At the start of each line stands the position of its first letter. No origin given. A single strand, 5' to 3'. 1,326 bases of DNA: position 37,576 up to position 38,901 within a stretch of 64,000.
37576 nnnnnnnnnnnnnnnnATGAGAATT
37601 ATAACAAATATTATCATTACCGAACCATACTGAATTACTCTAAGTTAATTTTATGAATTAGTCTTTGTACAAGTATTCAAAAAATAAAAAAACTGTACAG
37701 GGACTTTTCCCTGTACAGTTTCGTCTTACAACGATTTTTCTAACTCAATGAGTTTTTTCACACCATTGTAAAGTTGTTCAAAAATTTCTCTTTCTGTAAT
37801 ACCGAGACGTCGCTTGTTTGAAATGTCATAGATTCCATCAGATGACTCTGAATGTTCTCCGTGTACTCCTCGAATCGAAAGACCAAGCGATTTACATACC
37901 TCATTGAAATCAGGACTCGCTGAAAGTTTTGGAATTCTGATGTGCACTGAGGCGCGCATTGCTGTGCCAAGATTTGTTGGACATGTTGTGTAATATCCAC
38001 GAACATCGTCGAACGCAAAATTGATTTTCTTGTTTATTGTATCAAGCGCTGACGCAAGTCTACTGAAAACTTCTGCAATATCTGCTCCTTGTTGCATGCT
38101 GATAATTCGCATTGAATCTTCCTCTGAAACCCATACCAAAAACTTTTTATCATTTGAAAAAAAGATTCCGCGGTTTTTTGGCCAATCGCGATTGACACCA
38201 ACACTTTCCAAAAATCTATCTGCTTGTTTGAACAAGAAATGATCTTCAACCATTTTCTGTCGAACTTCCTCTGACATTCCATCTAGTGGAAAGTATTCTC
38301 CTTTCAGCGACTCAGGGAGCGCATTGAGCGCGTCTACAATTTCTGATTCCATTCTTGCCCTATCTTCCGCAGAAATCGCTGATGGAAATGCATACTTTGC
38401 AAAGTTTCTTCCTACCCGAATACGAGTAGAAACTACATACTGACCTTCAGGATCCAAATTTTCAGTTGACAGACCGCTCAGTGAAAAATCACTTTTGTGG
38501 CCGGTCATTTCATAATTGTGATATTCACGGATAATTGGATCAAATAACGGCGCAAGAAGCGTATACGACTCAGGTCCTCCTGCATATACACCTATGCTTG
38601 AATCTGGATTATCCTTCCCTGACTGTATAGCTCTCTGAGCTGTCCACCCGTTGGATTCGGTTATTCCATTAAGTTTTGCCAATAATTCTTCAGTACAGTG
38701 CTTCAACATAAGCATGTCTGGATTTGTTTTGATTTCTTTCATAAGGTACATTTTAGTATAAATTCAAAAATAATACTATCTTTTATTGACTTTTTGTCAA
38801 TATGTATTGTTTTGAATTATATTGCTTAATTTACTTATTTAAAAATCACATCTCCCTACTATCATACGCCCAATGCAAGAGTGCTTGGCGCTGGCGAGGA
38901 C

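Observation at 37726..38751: Metazoan-type arginine kinase in a minimal bacterial genome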

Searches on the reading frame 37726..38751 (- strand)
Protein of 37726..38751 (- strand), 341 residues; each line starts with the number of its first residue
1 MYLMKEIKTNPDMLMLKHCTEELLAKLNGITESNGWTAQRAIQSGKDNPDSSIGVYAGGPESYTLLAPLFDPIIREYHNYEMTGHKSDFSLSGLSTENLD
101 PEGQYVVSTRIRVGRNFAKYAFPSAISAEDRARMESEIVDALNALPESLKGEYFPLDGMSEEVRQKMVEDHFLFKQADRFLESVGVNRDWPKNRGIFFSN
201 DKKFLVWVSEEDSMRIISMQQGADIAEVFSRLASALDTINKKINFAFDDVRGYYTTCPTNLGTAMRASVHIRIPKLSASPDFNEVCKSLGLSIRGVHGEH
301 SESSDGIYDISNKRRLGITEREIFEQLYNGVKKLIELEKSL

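Call 3: search_protein_families(library=pfam, proteins=[window:37726-38751:-], max_evalue=0.01)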
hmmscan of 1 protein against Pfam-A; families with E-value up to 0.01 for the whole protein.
window:37726-38751:- (341 aa): 2 families
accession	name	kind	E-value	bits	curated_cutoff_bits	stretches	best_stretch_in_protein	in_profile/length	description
PF00217.24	ATP-gua_Ptrans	-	1.9e-73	246.6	22.4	1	134-340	2-202/203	ATP:guanido phosphotransferase, C-terminal catalytic domain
PF02807.20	ATP-gua_PtransN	-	5.5e-19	68.8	25.7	1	13-75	5-67/67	ATP:guanido phosphotransferase, N-terminal domain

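Call 4: search_protein_families(library=ncbifam, proteins=[window:37726-38751:-], max_evalue=0.01)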
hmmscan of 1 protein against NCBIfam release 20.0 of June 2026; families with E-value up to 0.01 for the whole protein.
window:37726-38751:- (341 aa): 5 families
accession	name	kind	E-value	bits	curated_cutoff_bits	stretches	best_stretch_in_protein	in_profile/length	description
NF002194.0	PRK01059.1-4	equivalog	4.9e-47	160.7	385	1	100-340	9-244/345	protein arginine kinase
NF053707.1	PrArgKinMcsBBac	equivalog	1.3e-45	156.2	500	1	100-340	19-254/347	protein-arginine kinase McsB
NF002193.0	PRK01059.1-3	equivalog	4.2e-35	121.4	471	1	104-340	20-243/335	protein arginine kinase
NF002191.0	PRK01059.1-1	equivalog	2.5e-24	86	381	1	104-340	21-250/358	protein arginine kinase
NF002192.0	PRK01059.1-2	equivalog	5.9e-24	84.8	679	1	99-337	15-238/340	protein arginine kinase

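Call 5: search_solved_structures(query=window:37726-38751:-, show_alignments=2)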
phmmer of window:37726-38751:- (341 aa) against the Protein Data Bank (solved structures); distinct sequences matched with E-value up to 0.001: 49.
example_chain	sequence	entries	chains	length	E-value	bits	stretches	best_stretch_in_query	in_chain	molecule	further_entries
4rf6_A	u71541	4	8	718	1.8e-215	717.6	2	5-340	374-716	Arginine kinase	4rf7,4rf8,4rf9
4wo8_A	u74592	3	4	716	2.8e-172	575.7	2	16-341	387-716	Taurocyamine kinase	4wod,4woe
4bhl_A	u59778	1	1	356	2.1e-99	336.2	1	7-340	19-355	ARGININE KINASE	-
4bg4_A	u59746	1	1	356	3.8e-99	335.4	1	7-340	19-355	ARGININE KINASE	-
4bg4_B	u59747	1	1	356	6.6e-99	334.6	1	7-340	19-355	ARGININE KINASE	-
4am1_A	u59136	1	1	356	1.2e-97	330.5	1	7-340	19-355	ARGININE KINASE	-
5zhq_A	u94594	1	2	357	3.2e-96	325.8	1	7-340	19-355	Arginine kinase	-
1rl9_A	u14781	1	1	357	9.3e-95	321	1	13-340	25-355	Arginine kinase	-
1bg0_A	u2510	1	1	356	1.2e-94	320.5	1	13-340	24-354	ARGININE KINASE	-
1m15_A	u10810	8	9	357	1.3e-94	320.5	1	13-340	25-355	arginine kinase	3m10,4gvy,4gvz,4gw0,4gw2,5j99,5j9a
1p52_A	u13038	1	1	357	2.4e-94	319.6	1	13-340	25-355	Arginine kinase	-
1p50_A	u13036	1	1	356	3.3e-94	319.2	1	13-340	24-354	Arginine kinase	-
8yx0_A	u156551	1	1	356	3.8e-94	319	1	7-340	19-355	Arginine kinase Pro c 2.0101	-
1sd0_A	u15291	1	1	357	3.1e-93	316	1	13-340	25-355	Arginine kinase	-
7vcj_A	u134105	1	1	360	4.8e-93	315.3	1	8-340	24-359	Arginine kinase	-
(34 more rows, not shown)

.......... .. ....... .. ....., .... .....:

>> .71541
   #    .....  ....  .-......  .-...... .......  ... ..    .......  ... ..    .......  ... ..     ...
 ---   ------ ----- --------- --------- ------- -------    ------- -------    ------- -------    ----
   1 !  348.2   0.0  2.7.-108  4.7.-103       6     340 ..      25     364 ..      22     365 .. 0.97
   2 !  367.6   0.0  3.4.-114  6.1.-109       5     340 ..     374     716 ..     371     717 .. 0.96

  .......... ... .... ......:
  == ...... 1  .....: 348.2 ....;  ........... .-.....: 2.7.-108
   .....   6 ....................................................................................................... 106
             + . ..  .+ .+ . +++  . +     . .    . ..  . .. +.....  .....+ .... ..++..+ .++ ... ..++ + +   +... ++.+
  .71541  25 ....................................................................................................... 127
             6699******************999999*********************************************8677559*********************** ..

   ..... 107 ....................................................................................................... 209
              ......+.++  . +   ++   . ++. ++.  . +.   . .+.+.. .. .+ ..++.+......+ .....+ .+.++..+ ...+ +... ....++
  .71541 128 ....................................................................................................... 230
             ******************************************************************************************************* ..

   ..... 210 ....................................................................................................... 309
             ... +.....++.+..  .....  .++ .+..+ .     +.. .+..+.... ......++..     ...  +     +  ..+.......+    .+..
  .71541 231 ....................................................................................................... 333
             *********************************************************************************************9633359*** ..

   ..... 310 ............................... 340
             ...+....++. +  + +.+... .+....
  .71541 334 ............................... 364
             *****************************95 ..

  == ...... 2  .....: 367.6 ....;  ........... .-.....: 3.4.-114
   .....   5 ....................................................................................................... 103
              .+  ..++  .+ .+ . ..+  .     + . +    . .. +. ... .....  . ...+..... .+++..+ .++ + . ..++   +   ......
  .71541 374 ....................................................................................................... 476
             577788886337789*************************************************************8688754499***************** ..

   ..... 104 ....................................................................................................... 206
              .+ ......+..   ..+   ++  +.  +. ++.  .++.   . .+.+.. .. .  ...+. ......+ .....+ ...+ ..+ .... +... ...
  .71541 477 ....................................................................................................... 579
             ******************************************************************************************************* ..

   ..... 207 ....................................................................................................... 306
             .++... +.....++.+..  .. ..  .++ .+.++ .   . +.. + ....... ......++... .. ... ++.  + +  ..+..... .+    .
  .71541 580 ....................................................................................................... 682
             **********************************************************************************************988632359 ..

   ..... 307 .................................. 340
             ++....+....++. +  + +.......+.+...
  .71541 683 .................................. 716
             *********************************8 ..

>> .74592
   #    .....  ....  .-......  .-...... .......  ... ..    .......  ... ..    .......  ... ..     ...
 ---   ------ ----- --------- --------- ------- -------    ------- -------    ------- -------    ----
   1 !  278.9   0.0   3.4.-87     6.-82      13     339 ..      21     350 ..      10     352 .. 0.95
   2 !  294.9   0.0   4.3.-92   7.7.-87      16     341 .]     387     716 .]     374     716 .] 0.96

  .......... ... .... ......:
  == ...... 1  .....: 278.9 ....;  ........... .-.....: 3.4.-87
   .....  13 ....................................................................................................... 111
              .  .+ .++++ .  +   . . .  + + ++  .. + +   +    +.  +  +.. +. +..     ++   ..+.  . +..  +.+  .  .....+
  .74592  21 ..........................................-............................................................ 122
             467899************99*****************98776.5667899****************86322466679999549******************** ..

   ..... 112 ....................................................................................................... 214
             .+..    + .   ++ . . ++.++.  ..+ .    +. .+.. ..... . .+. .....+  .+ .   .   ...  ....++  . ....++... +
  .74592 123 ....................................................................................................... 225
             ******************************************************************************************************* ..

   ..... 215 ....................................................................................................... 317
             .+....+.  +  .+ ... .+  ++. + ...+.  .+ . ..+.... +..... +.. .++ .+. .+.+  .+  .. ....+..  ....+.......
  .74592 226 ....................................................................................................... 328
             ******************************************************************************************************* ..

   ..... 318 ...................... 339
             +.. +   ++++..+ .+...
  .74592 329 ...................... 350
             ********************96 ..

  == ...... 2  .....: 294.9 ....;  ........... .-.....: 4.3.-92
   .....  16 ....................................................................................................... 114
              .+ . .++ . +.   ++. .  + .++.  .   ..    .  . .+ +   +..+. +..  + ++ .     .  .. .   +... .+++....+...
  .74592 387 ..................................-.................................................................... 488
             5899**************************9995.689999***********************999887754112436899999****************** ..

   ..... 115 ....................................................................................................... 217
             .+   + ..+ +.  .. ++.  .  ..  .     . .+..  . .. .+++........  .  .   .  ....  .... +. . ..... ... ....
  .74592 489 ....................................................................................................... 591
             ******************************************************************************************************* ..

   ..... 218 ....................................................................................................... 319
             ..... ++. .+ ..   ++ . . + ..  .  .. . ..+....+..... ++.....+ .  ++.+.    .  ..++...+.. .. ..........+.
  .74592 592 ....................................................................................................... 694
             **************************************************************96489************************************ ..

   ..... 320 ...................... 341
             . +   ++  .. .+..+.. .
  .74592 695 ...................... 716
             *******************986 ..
